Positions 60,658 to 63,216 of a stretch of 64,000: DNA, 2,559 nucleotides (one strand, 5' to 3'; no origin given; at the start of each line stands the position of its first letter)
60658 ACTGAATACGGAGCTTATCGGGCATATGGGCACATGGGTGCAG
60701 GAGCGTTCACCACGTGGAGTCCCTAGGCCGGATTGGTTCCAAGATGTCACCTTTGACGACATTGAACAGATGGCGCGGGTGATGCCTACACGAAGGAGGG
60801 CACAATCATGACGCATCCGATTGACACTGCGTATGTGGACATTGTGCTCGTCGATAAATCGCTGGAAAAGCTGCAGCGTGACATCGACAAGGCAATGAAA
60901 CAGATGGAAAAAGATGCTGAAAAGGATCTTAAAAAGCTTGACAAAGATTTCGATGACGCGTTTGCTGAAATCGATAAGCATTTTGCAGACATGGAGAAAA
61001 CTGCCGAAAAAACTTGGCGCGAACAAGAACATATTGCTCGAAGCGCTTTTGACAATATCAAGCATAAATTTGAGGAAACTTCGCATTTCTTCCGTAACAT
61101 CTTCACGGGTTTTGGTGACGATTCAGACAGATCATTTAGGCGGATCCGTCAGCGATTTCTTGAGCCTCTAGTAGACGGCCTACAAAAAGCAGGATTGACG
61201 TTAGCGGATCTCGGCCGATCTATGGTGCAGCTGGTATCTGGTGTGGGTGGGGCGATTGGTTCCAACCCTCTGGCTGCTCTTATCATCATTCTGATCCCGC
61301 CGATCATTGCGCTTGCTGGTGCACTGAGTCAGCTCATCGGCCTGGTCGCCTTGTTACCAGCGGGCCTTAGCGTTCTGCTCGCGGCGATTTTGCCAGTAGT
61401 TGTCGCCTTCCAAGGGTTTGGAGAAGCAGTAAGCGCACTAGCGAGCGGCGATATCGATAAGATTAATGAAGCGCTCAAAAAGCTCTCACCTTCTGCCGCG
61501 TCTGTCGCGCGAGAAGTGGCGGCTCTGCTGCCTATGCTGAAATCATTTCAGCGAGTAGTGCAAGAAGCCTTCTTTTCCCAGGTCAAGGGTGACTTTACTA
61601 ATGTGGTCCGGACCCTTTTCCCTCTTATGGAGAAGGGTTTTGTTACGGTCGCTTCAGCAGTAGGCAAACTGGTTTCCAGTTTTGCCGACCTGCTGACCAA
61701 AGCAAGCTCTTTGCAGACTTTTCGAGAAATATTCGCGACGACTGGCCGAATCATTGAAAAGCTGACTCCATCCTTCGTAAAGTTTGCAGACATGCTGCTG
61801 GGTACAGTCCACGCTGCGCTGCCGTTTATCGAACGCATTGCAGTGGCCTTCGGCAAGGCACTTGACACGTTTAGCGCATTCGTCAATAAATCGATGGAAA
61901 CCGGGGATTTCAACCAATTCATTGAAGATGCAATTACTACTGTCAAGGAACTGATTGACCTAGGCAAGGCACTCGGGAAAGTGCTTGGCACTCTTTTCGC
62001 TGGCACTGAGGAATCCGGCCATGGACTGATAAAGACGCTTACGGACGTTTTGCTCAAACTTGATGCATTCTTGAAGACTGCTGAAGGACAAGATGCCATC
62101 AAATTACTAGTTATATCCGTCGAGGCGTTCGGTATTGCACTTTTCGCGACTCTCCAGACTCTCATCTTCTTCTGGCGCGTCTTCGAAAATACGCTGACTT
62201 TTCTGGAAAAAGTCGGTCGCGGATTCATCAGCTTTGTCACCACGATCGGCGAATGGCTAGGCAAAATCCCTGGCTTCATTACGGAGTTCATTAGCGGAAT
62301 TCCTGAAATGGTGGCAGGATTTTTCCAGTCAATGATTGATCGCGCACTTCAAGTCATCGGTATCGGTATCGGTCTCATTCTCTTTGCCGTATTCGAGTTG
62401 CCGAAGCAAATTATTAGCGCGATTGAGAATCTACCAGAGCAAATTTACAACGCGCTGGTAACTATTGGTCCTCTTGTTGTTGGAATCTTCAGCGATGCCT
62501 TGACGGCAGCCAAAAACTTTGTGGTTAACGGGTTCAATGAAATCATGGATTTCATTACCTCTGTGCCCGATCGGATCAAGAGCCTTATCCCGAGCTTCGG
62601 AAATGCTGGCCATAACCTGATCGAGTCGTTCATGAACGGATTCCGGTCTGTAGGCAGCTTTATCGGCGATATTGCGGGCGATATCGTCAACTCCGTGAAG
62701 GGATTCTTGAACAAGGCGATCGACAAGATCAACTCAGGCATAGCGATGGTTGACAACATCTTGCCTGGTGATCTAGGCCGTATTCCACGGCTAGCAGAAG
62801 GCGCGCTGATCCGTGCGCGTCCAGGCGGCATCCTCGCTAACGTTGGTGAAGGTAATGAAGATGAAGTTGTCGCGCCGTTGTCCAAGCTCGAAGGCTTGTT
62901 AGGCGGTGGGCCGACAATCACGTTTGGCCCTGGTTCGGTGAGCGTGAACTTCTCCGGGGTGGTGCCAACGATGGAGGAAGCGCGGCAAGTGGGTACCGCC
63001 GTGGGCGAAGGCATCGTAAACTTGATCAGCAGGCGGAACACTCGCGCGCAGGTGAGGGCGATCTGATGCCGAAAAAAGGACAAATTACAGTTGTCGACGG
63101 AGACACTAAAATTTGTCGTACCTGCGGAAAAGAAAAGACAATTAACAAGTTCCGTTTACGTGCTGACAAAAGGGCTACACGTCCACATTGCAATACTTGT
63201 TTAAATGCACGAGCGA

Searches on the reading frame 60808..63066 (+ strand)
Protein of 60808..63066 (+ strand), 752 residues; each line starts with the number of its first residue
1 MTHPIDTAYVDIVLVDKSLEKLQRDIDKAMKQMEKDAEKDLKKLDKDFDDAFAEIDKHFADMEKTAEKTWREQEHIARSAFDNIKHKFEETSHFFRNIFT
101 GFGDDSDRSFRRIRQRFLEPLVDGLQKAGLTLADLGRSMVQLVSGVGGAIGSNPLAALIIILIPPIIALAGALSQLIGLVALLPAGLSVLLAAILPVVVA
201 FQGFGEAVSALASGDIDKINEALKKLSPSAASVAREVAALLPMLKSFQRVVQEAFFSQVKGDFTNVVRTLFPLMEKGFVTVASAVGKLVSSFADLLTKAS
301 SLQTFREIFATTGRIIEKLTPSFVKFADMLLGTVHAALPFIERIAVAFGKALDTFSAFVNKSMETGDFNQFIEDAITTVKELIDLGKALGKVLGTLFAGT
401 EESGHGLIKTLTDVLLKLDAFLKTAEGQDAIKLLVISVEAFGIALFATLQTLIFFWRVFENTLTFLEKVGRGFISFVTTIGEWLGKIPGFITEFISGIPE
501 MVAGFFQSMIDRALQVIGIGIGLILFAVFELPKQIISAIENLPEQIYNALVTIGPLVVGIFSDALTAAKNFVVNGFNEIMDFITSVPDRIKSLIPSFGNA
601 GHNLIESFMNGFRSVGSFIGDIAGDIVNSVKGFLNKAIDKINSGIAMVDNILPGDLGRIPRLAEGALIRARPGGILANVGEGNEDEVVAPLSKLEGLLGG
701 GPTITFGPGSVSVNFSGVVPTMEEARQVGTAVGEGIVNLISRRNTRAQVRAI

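Call 40: search_protein_families(library=pfam, proteins=[window:60808-63066:+], max_evalue=0.001)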
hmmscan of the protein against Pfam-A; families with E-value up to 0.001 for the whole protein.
window:60808-63066:+ (752 aa): 1 family
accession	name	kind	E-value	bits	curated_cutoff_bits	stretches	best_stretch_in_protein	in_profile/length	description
PF04513.17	Baculo_PEP_C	-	0.00028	21.4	38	0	19-65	36-82/140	Baculovirus polyhedron envelope protein, PEP, C terminus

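Call 41: search_protein_families(library=phrogs, proteins=[window:60808-63066:+], max_evalue=0.00001)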
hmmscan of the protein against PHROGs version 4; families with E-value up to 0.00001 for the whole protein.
window:60808-63066:+ (752 aa): 21 families
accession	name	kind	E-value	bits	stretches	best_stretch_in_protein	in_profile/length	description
phrog_305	-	tail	1.8e-48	166.9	2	21-452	30-424/1001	tail length tape measure protein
phrog_934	-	tail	1.5e-40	139.7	1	16-497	38-522/1988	tail length tape measure protein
phrog_6435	-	tail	2.9e-34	118.8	1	21-642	157-788/2090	tail length tape measure protein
phrog_6090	-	tail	1.9e-33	116.3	1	209-599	450-833/1853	tail length tape measure protein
phrog_1535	-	tail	1.3e-28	100.7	1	233-697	613-1091/1152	tail length tape measure protein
phrog_2337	-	tail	8.8e-27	94.7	1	15-398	55-416/1326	tail length tape measure protein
phrog_3547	-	tail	1e-24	87.5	1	197-495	289-587/1767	tail length tape measure protein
phrog_58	-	tail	1.3e-24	87.7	1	215-709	521-1010/1544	tail length tape measure protein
phrog_4197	-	tail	3e-15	56.1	1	206-418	490-711/1783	tail length tape measure protein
phrog_5493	-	tail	1.5e-13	51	1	126-638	548-989/1102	tail length tape measure protein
phrog_991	-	tail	1.8e-12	46.7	1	30-310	476-787/1966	tail length tape measure protein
phrog_167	-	tail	6.3e-12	45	1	536-643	894-1005/1555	tail length tape measure protein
phrog_1068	-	tail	3.6e-11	43.5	0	401-655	286-520/706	tail length tape measure protein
phrog_971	-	lysis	5.3e-11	42.9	0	209-669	345-781/1338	endolysin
phrog_1272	-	tail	5.6e-09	35.3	1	316-646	536-898/1606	tail length tape measure protein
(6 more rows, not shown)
